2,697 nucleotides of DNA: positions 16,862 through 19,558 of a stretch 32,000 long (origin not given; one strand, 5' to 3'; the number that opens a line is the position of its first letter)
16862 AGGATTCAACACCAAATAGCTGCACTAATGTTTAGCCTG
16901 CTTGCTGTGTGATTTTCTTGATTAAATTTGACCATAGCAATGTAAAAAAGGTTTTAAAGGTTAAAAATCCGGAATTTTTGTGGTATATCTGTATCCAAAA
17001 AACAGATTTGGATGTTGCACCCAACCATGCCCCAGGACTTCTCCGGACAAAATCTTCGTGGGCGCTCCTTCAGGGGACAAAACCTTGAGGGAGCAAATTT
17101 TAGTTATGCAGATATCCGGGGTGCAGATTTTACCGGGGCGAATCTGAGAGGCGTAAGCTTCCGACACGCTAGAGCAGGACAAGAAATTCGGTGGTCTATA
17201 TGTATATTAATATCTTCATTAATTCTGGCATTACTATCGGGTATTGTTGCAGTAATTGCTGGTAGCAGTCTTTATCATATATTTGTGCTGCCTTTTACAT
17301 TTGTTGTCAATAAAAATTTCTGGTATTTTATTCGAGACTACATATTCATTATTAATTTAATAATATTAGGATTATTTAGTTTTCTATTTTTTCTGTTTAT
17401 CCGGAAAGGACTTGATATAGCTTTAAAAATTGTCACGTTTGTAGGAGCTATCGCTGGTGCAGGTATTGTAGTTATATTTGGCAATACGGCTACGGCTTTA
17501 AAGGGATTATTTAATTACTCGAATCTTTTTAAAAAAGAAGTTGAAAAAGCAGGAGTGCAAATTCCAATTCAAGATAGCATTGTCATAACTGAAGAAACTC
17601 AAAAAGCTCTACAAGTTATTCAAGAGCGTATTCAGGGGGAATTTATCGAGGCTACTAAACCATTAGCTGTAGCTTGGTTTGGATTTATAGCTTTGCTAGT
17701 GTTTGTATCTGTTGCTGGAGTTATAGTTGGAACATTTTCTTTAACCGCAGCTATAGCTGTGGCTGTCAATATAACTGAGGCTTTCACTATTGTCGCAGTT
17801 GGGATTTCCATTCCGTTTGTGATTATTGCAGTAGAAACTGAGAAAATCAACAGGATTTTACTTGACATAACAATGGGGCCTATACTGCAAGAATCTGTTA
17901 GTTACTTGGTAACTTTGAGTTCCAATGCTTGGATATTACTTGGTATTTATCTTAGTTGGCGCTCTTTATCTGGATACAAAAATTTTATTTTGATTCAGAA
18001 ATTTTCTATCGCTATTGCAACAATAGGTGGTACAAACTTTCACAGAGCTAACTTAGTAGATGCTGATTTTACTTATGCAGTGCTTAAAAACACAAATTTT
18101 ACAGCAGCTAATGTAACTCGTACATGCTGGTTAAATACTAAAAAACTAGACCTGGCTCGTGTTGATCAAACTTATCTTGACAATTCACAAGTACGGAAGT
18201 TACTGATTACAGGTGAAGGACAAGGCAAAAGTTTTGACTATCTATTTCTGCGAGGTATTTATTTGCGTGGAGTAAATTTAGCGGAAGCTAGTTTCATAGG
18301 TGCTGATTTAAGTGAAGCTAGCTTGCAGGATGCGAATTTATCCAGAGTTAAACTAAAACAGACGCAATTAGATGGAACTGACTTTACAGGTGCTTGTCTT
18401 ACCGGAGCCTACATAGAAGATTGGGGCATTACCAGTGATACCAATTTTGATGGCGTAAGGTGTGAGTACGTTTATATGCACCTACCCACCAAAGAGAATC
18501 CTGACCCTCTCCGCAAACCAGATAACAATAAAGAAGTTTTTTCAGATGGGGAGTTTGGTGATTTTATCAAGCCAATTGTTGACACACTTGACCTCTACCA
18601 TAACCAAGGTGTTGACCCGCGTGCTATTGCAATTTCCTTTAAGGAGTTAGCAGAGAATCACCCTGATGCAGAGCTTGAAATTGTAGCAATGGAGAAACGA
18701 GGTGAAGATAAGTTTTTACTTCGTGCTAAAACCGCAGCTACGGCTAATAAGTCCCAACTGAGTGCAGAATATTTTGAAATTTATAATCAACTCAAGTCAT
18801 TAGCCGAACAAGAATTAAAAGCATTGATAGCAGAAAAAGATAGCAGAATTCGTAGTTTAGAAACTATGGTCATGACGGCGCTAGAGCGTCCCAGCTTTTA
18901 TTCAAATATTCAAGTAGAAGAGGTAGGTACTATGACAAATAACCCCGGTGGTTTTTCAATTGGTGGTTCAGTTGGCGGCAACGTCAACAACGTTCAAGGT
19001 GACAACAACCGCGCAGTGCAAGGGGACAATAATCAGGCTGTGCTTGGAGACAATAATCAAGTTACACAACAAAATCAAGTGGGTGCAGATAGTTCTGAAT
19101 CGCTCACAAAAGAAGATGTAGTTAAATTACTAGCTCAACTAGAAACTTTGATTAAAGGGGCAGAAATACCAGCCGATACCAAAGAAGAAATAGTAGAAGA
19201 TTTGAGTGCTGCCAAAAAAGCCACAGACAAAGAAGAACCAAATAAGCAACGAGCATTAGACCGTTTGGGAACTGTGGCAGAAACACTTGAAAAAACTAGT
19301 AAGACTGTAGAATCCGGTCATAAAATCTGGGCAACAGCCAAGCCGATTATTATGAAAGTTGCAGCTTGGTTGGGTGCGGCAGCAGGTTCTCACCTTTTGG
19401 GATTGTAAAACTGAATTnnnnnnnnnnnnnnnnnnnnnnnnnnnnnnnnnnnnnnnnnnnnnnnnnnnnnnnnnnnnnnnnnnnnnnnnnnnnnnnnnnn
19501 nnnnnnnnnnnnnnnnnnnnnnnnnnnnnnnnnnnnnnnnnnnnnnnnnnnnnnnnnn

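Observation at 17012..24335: Four-gene cluster: pentapeptide membrane protein, adaptor, MoxR AAA+ and CoxE-like vWA-TM-WD40, a candidate MoxR-vWA conflict or signalling system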

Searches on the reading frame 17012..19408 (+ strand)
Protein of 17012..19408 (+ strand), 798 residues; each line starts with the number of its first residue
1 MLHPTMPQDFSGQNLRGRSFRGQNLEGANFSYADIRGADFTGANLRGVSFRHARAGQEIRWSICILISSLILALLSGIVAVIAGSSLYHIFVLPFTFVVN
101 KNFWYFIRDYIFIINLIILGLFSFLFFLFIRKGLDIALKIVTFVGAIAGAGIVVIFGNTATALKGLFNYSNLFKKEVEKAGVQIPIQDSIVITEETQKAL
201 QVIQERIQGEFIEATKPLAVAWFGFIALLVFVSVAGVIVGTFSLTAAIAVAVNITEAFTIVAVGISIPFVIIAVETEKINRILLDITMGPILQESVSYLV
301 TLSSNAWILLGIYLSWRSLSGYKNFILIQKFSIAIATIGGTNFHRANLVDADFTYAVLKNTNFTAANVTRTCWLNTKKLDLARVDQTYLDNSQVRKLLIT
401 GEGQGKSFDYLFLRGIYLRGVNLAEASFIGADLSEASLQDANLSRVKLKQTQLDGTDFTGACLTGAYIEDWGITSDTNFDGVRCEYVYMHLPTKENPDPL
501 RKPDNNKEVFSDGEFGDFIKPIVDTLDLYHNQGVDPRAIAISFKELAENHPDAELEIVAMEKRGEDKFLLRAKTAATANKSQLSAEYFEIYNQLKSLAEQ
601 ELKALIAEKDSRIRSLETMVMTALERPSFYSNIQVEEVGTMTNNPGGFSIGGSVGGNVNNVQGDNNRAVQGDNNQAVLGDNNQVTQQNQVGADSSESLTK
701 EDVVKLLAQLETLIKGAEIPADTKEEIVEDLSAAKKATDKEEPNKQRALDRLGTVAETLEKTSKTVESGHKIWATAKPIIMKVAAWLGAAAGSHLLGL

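Call 4: search_protein_families(library=pfam, proteins=[window:17012-19408:+], max_evalue=0.01)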
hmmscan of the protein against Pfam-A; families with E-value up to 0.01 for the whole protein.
window:17012-19408:+ (798 aa): 4 families
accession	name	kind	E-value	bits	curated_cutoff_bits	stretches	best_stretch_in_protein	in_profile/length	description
PF00805.28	Pentapeptide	-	7.3e-29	99.4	20.2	4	413-450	3-40/40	Pentapeptide repeats (8 copies)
PF13599.13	Pentapeptide_4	-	5.6e-17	62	38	1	418-470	18-70/78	Pentapeptide repeat region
PF13576.12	Pentapeptide_3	-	2.5e-12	47.3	27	1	10-54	1-48/48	Pentapeptide repeats (9 copies)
PF25296.1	Decapeptide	-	1.6e-05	25.1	45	0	10-50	32-72/74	Decapeptide repeat region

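Call 7: search_protein_families(library=ncbifam, proteins=[window:17012-19408:+], max_evalue=0.01)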
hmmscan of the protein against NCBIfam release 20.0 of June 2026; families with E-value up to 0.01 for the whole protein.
window:17012-19408:+ (798 aa): 16 families
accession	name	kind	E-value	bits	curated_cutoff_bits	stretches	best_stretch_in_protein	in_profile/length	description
NF052603.1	penta_Alr5209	equivalog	3.1e-23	82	125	3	8-54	13-59/113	Alr5209 family pentapeptide repeat protein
NF047416.1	penta_HetL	equivalog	6.7e-18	64.9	260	3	414-469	66-121/218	heterocyst differentiation pentapeptide repeat protein HetL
NF011744.0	PRK15197.1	equivalog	1.5e-14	53.8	274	2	418-470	226-279/291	SPI-2 type III secretion system effector PipB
NF011743.0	PRK15196.1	equivalog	2.7e-12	46.2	354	2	415-484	151-220/350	type III secretion system effector PipB2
NF000071.4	penta_rpt_QnrA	exception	3e-10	40.3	450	1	335-468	51-184/218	QnrA family quinolone resistance pentapeptide repeat protein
NF000056.3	penta_rpt_QnrS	exception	3.8e-10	39.8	460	1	333-465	49-181/218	QnrS family quinolone resistance pentapeptide repeat protein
NF033086.2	penta_rpt_Qnr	equivalog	7e-10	39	240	1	336-483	46-192/211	Qnr family pentapeptide repeat protein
NF012152.0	penta_rpt_QnrC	exception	3.8e-08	33.6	500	1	337-465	53-186/221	QnrC family quinolone resistance pentapeptide repeat protein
NF000349.1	mfpA_AE000516.2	equivalog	4.6e-08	33.1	360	1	413-463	99-149/183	pentapeptide repeat protein MfpA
NF000421.1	penta_rpt_QnrVC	exception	5.2e-08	33.1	460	1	333-457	49-173/218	QnrVC family quinolone resistance pentapeptide repeat protein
NF000139.2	penta_rpt_QnrD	exception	8.3e-07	29.2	425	0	342-468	24-151/214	QnrD family quinolone resistance pentapeptide repeat protein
NF012151.0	penta_rpt_QnrAS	exception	5.1e-06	26.7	490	1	333-450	49-166/218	QnrAS family quinolone resistance pentapeptide repeat protein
NF038182.1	penta_rpt_SmQnr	exception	5.9e-06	26.3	460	0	341-482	24-165/215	SmQnr family pentapeptide repeat protein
NF033375.2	penta_rpt_QnrE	exception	3e-05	24.1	480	0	11-46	142-177/214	QnrE family quinolone resistance pentapeptide repeat protein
NF000420.1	penta_rpt_QnrB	exception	5.9e-05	23.1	460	0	17-51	12-46/214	QnrB family quinolone resistance pentapeptide repeat protein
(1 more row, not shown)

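Call 8: search_protein_families(library=padloc, proteins=[window:17012-19408:+], max_evalue=0.01)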
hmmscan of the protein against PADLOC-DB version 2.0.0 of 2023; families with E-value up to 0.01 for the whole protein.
window:17012-19408:+ (798 aa): 3 families
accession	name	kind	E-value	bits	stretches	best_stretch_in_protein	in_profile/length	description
PDLC04449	PDC-M14B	-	1e-07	29.8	1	679-780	161-266/267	-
PDLC04448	PDC-M14B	-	0.00063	17.4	1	675-783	161-269/275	-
PDLC04452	PDC-M14B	-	0.0083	13.6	0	668-763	160-255/276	-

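Call 88: search_protein_representatives(protein=window:17012-19405:+)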
Query: 798 residues. Proteins with E-value up to 0.001 (for the whole library): 31098; up to 1e-10: 4726; up to 1e-30: 1173. The best 150 are listed.
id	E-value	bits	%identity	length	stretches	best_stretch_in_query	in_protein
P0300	1.8e-239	813.3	61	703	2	219-798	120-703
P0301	8.2e-187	639.3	52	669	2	235-795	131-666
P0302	1.3e-183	628.7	53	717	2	303-791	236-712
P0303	2.7e-172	591.3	50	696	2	238-791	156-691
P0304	1.2e-167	576.0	50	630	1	229-798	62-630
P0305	8.4e-166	569.8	59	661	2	220-632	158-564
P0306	9.8e-162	556.4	59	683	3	285-680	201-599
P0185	4.2e-161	554.3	82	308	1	489-798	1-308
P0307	2.5e-160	551.7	50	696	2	217-751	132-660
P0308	9.9e-155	533.2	47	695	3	238-792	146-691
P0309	8.2e-153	526.9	44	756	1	6-794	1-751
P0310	9.5e-152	523.3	56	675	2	310-712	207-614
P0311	2.4e-150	518.7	54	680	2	304-693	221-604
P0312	5.4e-150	517.5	66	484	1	304-665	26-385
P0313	1.2e-148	513.1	55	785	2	300-687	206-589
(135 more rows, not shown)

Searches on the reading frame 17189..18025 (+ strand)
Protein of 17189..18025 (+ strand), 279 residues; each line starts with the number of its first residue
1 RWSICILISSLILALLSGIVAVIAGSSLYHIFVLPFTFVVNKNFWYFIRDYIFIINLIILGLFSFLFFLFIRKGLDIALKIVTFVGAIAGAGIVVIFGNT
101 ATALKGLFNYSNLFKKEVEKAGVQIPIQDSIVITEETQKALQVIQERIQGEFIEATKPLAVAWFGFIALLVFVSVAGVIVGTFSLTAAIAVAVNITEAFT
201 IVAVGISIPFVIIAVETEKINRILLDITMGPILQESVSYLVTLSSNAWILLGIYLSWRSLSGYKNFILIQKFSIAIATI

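Call 5: search_protein_families(library=pfam, proteins=[window:17189-18025:+], max_evalue=1)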
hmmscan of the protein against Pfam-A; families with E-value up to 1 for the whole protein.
seq(279 aa): 1 family
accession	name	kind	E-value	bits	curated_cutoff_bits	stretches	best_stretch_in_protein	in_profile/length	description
PF19982.4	DUF6418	-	0.039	14.5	25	1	151-192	30-71/109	Family of unknown function (DUF6418)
